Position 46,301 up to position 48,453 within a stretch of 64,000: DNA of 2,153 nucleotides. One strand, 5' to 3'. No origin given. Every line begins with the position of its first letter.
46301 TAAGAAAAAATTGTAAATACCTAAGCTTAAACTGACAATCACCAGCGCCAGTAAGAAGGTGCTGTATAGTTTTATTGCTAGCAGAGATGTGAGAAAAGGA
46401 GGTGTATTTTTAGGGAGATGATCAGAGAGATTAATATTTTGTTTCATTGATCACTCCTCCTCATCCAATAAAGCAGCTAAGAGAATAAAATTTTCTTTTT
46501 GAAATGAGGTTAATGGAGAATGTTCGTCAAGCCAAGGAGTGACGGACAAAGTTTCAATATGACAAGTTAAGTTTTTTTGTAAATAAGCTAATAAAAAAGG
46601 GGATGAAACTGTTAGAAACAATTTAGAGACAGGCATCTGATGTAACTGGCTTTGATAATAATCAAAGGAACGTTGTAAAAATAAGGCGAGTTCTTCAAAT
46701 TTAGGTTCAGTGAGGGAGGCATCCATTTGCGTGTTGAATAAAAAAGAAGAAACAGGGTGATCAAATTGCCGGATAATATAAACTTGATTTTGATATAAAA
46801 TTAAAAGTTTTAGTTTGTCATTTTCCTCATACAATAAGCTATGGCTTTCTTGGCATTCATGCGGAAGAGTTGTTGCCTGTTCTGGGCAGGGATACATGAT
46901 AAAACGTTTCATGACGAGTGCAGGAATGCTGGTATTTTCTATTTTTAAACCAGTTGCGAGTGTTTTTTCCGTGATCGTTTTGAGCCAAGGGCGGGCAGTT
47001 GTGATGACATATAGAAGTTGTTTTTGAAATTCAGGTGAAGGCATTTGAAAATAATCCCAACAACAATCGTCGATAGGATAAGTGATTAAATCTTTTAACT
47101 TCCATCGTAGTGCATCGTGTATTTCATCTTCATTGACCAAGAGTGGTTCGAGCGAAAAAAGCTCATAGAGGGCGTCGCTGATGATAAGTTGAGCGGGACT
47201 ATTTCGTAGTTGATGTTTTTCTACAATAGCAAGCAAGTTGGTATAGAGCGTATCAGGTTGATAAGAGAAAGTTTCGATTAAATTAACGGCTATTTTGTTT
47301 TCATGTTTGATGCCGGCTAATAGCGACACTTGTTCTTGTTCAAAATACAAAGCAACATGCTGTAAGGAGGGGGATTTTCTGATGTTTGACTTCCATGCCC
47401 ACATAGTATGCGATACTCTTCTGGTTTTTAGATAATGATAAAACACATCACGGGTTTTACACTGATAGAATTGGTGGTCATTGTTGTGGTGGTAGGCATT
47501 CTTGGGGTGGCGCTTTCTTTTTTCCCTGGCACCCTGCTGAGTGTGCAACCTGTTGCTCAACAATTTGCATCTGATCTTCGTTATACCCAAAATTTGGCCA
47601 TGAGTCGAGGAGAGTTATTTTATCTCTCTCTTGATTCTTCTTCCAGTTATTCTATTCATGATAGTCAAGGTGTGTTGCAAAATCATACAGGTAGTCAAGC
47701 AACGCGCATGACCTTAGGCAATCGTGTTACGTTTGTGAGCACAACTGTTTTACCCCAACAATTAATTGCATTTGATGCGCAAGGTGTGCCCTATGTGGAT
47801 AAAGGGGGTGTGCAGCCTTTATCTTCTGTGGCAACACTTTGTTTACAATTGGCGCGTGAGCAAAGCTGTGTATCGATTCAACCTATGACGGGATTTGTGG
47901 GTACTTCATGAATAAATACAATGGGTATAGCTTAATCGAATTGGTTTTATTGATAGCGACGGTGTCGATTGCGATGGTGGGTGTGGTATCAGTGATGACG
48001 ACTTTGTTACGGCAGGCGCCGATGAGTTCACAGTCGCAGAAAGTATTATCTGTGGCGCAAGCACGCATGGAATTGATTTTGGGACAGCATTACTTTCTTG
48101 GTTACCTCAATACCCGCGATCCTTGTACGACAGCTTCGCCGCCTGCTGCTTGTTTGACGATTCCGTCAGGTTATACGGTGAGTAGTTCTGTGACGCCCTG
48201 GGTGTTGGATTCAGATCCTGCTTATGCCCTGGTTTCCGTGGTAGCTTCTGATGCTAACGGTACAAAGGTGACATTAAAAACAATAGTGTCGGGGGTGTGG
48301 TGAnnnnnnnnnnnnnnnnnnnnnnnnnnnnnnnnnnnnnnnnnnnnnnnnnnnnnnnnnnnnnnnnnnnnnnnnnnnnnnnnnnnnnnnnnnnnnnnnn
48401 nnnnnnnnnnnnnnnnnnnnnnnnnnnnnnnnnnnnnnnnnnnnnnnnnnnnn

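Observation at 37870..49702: Complete MSHA-type type IVa pilus locus in an otherwise Coxiellaceae/Legionellales-like genome, abutting mraY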

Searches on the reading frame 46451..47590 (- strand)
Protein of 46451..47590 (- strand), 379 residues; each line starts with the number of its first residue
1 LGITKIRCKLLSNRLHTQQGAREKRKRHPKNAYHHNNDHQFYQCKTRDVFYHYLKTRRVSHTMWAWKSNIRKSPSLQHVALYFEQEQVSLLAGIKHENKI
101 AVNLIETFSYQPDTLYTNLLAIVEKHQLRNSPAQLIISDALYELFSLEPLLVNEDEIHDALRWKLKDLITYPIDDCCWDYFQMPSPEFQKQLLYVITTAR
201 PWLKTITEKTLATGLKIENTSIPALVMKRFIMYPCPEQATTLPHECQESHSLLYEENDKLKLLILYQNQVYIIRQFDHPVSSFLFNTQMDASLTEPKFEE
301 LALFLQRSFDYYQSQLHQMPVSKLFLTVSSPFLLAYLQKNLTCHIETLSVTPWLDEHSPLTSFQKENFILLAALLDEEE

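Call 3: search_protein_families(library=pfam, proteins=[window:46451-47590:-], max_evalue=0.01)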
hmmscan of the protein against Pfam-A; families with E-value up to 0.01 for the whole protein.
window:46451-47590:- (379 aa): 0 families

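Call 5: search_protein_families(library=ncbifam, proteins=[window:46451-47590:-], max_evalue=0.01)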
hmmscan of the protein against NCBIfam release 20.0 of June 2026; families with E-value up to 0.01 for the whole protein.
window:46451-47590:- (379 aa): 0 families

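Call 31: find_homologous_proteins(query=window:46451-47404:-, max_evalue=0.001)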
Query window:46451-47404:- (317 aa): 3 proteins with E <= 0.001 among 1431 candidates.
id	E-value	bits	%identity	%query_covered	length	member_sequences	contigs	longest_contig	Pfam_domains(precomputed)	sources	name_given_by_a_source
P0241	5.5e-208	707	100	100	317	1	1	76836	-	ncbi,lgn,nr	ncbi:MAG: hypothetical protein HY939_04045 [Gammaproteobacteria bacterium]|nr:hypothetical protein [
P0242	1.0e-54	204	36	100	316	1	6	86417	-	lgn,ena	-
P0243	3.9e-52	196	37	98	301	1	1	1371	-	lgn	-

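Call 43: predict_structure(alignment_id=A2)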
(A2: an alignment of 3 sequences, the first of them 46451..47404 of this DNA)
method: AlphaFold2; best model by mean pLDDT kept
length: 317 residues; sequences in the alignment: 3
mean_pLDDT: 74.2   pTM: 0.68
mean pLDDT of the five models: 74.2, 63.7, 60.9, 56.6, 42.0
residues with pLDDT >= 90: 15; 70-90: 207; 50-70: 66; < 50: 29
segments of 3 or more residues with pLDDT < 50: 1-12, 172-183
pLDDT, mean of each block of 10 residues (from residue 1): 29 68 82 65 75 90 85 83 80 84 87 83 59 85 90 85 75 44 65 80 74 75 55 79 87 78 79 87 76 62 65 61
secondary structure, 60 per line:
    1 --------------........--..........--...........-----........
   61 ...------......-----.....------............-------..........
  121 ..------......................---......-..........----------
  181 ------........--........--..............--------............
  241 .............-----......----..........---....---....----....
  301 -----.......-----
elements in order: E15-22 E25-34 E37-47 H53-63 E70-75 E81-85 H92-103 E114-122 E129-137 H138-150 E154-159 H161-170 E187-194 E197-204 E207-217 H229-253 E259-264 H269-278 E282-285 H297-300 H306-312

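Call 46: fold_search(model_id=the predicted structure, library=pdb)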
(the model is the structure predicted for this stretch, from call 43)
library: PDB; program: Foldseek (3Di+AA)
matches with E <= 10: 1416; with E <= 0.001: 181
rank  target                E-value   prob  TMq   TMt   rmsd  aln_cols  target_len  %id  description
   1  5eox_B                5.5e-18  1.00  0.61  0.56   7.0       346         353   12  Pseudomonas aeruginosa PilM bound to ADP (released 2016-04-27)
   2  5eox_A                1.7e-17  1.00  0.60  0.55   7.4       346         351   12  Pseudomonas aeruginosa PilM bound to ADP (released 2016-04-27)
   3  5eoy_B                3.1e-17  1.00  0.59  0.54   7.2       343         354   12  Pseudomonas aeruginosa SeMet-PilM bound to ADP (released 2016-04-27)
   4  5eoy_A                3.3e-17  1.00  0.60  0.54   7.3       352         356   12  Pseudomonas aeruginosa SeMet-PilM bound to ADP (released 2016-04-27)
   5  5eq6_A                6.0e-17  1.00  0.59  0.53   7.1       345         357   12  Pseudomonas aeruginosa PilM bound to AMP-PNP (released 2016-04-27)
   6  5eq6_B                3.6e-16  1.00  0.57  0.52   7.6       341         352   13  Pseudomonas aeruginosa PilM bound to AMP-PNP (released 2016-04-27)
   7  5eou_B                5.8e-16  1.00  0.66  0.60   5.4       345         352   12  Pseudomonas aeruginosa PilM:PilN1-12 bound to ATP (released 2016-04-27)
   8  3jc8_Ma               1.4e-15  1.00  0.58  0.53   6.8       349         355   11  Architectural model of the type IVa pilus machine in a piliated state (released 2016-03-16)
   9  2ych_A                2.2e-14  1.00  0.63  0.60   6.3       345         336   16  PilM-PilN type IV pilus biogenesis complex (released 2011-05-11)
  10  5eou_A                3.7e-14  1.00  0.60  0.57   6.2       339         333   12  Pseudomonas aeruginosa PilM:PilN1-12 bound to ATP (released 2016-04-27)
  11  7q6f_A                2.6e-12  1.00  0.53  0.45   8.3       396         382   11  Vibrio maritimus FtsA 1-396 ATP, double filament (released 2022-09-21)
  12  3wt0_D                7.1e-12  1.00  0.50  0.43   8.4       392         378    9  Crystal Structure Analysis of Cell Division Protein (released 2015-04-29)
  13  7q6i_D                7.6e-12  1.00  0.51  0.46   8.9       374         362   13  Vibrio maritimus FtsA 1-396 ATP and FtsN 1-29, bent tetramers in double filament arrangement (released 2022-09-21)
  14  7q6i_B                9.6e-12  1.00  0.48  0.41   9.4       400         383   12  Vibrio maritimus FtsA 1-396 ATP and FtsN 1-29, bent tetramers in double filament arrangement (released 2022-09-21)
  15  1yf5                  1.4e-11  1.00  0.47  0.60   7.1       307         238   12  Cyto-Epsl: The Cytoplasmic Domain Of Epsl, An Inner Membrane Component Of The Type II Secretion System Of Vibrio Cholera (released 2005-05-03)
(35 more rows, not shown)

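Call 55: search_protein_representatives(alignment_id=A2)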
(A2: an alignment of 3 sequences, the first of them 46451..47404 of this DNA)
Query: 3 sequences, 305 profile positions. Proteins with E-value up to 0.001 (for the whole library): 2211; up to 1e-10: 1505; up to 1e-30: 153. The best 150 are listed.
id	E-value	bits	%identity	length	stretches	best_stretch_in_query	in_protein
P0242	3.1e-160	548.7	-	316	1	1-305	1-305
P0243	3.9e-156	535.3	-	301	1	1-301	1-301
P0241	9.6e-151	517.6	-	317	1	1-305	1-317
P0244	4.3e-98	344.7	-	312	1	1-304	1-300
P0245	4.9e-50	186.8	-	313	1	29-301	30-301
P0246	7.5e-50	186.2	-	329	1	10-280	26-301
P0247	5.4e-47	176.8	-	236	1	58-269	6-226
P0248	1.0e-46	176.0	-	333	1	49-301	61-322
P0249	1.1e-45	172.5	-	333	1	51-280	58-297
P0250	7.4e-45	169.8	-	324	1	55-289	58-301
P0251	9.6e-44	166.2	-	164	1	1-161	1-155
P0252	4.0e-43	164.1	-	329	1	56-295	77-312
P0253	4.5e-43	164.0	-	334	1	34-296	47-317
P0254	9.9e-43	162.8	-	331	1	40-297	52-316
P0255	6.6e-42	160.1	-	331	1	15-301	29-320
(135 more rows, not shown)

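Call 57: search_solved_structures(query=A3, max_evalue=1)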
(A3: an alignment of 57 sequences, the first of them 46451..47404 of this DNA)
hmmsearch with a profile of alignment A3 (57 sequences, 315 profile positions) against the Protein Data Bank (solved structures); distinct sequences matched with E-value up to 1: 4.
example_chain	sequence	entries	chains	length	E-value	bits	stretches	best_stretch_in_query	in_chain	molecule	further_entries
3jc8_Ma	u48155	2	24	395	5.2e-21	78.2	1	50-280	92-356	Type IV pilus biogenesis protein PilM | PilM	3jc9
2ych_A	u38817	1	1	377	8.2e-16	61.1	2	49-230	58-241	COMPETENCE PROTEIN PILM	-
5eox_A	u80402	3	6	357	0.00016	24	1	89-272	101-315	Type 4 fimbrial biogenesis protein PilM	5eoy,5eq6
5eou_A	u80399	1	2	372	0.00018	23.8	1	89-272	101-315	Type 4 fimbrial biogenesis protein PilM,Type 4 fimbrial biogenesis protein PilN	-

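Call 58: search_protein_families(library=pfam, alignment_id=A3, max_evalue=0.01)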
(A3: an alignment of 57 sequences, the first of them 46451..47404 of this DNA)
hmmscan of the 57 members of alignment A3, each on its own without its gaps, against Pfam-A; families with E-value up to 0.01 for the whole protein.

A. member 1, window:46451-47404:- (317 aa): 0 families

B. families by the number of members that match (of 57 scanned): 2 families
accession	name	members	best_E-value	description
PF11104.14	PilM_2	34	9.8e-16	Type IV pilus assembly protein PilM;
PF21623.3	HK_sensor_dom_bact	1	0.0051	Bacterial histidine kinase, sensor domain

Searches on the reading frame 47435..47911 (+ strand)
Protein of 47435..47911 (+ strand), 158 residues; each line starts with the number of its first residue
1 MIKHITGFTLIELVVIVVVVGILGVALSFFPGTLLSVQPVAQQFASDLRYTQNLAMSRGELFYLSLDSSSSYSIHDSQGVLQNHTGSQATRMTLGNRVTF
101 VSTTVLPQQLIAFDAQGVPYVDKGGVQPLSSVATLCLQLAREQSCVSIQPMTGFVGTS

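Call 4: search_protein_families(library=pfam, proteins=[window:47435-47911:+], max_evalue=0.01)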
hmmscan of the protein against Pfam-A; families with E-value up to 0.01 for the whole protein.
window:47435-47911:+ (158 aa): 2 families
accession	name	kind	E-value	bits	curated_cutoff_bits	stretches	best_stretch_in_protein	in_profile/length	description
PF12019.13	GspH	-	0.00014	22.8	21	1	41-149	2-105/108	Type II transport protein GspH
PF07963.17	N_methyl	-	0.0003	20.7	21.2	1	6-27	5-26/27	Prokaryotic N-terminal methylation motif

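Call 6: search_protein_families(library=ncbifam, proteins=[window:47435-47911:+], max_evalue=0.01)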
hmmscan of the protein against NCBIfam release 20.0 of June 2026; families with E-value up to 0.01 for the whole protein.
window:47435-47911:+ (158 aa): 4 families
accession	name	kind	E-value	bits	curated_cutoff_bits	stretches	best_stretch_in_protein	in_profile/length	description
TIGR01708.2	typeII_sec_gspH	equivalog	1.9e-08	34.5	80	1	7-80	3-78/169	type II secretion system minor pseudopilin GspH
NF040982.1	ComGD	equivalog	2.8e-08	34.3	70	1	6-96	2-99/139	competence type IV pilus minor pilin ComGD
TIGR02596.1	TIGR02596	subfamily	0.0013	18.9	70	1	8-58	1-54/196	Verru_Chthon cassette protein D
TIGR01710.1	typeII_sec_gspG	equivalog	0.0032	17.5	88.85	1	7-24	2-19/134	type II secretion system major pseudopilin GspG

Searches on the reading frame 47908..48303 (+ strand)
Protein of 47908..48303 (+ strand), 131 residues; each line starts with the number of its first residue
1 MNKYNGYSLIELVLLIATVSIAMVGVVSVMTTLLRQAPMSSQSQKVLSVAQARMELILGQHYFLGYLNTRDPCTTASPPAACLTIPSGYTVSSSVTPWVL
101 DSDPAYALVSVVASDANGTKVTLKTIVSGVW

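Call 4: search_protein_families(library=pfam, proteins=[window:47908-48303:+], max_evalue=0.01)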
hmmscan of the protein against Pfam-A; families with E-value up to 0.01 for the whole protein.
window:47908-48303:+ (131 aa): 0 families

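Call 6: search_protein_families(library=ncbifam, proteins=[window:47908-48303:+], max_evalue=0.01)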
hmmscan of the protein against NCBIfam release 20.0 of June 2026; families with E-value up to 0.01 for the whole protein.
window:47908-48303:+ (131 aa): 1 family
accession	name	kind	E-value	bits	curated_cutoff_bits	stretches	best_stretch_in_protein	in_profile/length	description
NF041013.1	T4P_ComGE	equivalog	1.7e-05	24.8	49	1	2-55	1-54/83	competence type IV pilus minor pilin ComGE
